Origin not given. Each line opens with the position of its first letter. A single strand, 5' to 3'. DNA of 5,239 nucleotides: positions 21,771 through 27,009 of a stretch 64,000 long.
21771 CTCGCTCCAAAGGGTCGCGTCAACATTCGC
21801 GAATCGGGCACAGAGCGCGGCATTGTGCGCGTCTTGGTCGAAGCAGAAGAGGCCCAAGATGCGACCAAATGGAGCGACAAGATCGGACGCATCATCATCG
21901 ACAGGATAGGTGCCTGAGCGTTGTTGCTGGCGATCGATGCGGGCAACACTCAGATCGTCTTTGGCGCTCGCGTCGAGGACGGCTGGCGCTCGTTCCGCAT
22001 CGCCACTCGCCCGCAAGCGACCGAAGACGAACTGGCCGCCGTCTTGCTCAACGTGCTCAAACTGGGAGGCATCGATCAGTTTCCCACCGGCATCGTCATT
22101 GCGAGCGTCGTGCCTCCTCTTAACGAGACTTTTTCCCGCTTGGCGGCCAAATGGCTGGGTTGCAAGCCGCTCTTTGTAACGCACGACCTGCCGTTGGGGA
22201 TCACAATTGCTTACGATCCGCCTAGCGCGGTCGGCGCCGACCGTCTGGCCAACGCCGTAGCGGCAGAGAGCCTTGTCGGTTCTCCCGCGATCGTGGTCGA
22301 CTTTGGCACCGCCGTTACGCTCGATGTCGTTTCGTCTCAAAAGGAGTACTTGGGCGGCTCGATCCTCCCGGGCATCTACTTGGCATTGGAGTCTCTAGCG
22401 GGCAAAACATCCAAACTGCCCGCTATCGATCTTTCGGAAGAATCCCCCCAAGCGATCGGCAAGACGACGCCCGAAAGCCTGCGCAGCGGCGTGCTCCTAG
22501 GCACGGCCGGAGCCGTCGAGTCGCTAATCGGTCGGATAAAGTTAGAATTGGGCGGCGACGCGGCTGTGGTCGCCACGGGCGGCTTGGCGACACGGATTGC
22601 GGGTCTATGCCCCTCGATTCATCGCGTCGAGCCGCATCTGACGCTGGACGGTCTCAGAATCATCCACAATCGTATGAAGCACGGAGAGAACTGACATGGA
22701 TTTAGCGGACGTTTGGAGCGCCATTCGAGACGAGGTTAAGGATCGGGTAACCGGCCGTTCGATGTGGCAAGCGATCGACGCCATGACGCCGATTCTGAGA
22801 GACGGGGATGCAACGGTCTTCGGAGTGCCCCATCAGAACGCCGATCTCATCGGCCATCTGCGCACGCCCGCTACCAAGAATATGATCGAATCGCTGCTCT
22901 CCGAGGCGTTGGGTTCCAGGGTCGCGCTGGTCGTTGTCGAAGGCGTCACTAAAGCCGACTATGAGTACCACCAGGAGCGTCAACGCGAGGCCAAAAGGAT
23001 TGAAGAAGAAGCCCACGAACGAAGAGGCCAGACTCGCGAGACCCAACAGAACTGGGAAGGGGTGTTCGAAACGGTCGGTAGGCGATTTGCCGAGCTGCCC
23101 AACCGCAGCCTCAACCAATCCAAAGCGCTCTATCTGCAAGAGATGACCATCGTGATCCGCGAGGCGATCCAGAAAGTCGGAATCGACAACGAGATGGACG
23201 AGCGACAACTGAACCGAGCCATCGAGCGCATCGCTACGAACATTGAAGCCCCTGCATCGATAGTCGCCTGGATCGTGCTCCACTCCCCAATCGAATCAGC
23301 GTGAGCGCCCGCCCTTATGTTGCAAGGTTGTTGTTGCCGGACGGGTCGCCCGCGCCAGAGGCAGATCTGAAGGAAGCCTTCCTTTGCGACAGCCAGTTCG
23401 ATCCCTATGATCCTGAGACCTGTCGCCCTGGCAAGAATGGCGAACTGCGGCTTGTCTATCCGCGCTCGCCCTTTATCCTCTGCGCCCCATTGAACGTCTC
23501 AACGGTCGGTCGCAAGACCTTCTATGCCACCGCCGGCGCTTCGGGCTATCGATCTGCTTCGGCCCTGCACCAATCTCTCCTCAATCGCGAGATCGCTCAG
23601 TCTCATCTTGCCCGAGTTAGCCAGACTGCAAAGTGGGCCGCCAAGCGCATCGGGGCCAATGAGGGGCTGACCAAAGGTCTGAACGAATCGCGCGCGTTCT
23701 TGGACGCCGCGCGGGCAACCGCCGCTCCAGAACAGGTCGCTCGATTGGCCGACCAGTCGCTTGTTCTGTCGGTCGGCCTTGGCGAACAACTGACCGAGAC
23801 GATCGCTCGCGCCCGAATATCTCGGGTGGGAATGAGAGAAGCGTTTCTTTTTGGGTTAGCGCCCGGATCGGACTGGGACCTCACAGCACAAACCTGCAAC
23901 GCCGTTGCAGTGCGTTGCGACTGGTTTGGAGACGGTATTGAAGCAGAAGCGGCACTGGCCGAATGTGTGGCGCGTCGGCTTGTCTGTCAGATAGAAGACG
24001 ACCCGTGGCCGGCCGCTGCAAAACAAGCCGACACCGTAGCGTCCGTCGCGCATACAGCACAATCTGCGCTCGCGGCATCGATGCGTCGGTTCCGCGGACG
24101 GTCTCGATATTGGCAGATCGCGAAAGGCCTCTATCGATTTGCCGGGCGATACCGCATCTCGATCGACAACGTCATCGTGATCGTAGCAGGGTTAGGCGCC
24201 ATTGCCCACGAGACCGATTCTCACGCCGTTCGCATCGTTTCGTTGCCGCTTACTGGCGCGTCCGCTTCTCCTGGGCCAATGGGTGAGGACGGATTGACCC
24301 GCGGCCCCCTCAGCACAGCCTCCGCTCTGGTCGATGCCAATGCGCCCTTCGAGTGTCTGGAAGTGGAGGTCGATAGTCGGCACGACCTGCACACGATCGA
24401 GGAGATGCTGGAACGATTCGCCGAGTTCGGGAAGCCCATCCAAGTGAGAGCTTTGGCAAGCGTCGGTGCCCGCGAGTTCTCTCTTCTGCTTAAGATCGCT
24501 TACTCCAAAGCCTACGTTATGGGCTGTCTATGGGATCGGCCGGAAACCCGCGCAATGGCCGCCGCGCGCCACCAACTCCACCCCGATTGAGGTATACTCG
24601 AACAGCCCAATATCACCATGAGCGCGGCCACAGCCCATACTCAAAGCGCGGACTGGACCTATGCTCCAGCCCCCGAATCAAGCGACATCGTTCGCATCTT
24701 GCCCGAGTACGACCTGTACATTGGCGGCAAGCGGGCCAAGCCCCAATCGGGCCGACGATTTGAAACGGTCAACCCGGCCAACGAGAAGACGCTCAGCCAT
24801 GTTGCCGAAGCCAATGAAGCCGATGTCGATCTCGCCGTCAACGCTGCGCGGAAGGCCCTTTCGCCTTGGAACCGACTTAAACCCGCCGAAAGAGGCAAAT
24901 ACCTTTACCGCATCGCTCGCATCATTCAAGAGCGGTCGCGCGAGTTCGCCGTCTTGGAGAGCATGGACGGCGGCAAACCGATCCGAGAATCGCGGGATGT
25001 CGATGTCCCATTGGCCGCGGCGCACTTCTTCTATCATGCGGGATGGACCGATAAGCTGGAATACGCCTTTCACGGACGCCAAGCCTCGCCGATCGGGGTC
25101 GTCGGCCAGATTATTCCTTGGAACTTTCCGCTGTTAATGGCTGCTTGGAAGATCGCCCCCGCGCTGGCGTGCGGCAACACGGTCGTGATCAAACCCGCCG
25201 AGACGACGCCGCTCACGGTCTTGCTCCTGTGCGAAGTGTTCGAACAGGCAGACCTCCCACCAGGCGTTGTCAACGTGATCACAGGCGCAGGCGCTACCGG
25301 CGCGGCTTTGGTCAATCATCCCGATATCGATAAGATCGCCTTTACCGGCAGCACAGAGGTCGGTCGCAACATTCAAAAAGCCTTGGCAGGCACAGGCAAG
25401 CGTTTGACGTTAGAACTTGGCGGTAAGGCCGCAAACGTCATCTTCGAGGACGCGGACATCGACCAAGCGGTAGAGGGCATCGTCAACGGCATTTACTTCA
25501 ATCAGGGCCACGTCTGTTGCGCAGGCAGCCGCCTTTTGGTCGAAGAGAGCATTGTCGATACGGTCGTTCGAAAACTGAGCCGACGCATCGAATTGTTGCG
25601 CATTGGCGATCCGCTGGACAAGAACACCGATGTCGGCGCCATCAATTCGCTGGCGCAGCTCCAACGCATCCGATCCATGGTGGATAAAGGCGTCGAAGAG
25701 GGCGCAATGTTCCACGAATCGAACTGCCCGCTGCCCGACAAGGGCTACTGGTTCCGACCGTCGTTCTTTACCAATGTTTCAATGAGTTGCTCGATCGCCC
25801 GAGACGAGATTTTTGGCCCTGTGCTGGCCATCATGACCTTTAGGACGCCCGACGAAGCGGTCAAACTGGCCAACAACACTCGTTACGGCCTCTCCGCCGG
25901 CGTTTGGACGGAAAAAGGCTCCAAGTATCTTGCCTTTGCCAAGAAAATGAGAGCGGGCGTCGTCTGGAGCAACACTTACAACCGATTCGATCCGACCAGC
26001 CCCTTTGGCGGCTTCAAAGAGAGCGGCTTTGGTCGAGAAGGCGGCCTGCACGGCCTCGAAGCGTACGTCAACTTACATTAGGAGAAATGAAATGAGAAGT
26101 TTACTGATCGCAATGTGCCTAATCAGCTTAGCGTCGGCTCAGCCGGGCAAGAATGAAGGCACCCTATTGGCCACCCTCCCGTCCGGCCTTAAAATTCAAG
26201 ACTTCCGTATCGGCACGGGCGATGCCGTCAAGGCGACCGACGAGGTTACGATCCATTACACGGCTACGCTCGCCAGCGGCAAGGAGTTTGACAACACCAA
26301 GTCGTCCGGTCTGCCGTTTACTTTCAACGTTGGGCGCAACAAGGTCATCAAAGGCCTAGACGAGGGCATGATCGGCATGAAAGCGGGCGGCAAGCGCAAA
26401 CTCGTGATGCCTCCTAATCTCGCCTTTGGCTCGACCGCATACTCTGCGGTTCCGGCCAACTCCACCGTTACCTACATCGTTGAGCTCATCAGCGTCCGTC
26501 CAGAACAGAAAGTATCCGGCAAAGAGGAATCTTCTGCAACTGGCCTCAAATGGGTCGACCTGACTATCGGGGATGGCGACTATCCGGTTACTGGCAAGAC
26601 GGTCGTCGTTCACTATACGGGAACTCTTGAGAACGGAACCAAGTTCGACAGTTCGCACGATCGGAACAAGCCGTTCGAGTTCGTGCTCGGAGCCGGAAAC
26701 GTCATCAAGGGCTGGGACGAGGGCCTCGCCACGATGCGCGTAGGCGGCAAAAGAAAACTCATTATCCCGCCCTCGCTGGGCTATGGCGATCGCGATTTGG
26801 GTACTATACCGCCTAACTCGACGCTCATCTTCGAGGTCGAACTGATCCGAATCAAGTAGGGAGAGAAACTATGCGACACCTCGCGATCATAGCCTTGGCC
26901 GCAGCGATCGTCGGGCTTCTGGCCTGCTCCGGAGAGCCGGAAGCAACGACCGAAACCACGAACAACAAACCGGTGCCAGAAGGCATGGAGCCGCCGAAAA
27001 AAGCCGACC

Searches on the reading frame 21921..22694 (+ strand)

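Call 11: search_protein_families(library=pfam, proteins=[window:21921-22694:+], max_evalue=0.001)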
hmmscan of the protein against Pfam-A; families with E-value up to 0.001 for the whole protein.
window:21921-22694:+ (257 aa): 1 family
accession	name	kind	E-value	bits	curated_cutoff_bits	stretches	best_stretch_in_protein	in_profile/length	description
PF03309.20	Pan_kinase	-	1.2e-61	208.6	24.7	1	2-203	1-203/205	Type III pantothenate kinase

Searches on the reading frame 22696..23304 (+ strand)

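Call 11: search_protein_families(library=pfam, proteins=[window:22696-23304:+], max_evalue=0.001)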
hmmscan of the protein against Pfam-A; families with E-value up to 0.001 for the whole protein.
window:22696-23304:+ (202 aa): 0 families

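Call 14: search_protein_families(library=ncbifam, proteins=[window:22696-23304:+], max_evalue=0.01)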
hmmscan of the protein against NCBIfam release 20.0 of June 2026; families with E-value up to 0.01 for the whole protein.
window:22696-23304:+ (202 aa): 1 family
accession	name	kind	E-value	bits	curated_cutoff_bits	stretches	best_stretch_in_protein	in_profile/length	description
NF004046.1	PRK05563.1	equivalog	0.0046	15.9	400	0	90-182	417-510/567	DNA polymerase III subunit gamma/tau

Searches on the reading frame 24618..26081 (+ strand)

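Call 11: search_protein_families(library=pfam, proteins=[window:24618-26081:+], max_evalue=0.001)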
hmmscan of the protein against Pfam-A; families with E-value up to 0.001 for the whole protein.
window:24618-26081:+ (487 aa): 2 families
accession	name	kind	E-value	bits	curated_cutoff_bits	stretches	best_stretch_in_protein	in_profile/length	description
PF00171.27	Aldedh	-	1e-162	542.3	23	1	43-485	5-457/461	Aldehyde dehydrogenase family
PF07368.16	DUF1487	-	0.00027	20.9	23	0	274-327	9-60/215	Protein of unknown function (DUF1487)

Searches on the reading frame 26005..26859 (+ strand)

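Call 11: search_protein_families(library=pfam, proteins=[window:26005-26859:+], max_evalue=0.001)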
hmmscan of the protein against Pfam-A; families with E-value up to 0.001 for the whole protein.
window:26005-26859:+ (284 aa): 1 family
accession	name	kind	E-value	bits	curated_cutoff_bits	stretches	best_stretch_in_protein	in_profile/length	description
PF00254.34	FKBP_C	-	6.9e-67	222.3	21.1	2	194-281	5-94/94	FKBP-type peptidyl-prolyl cis-trans isomerase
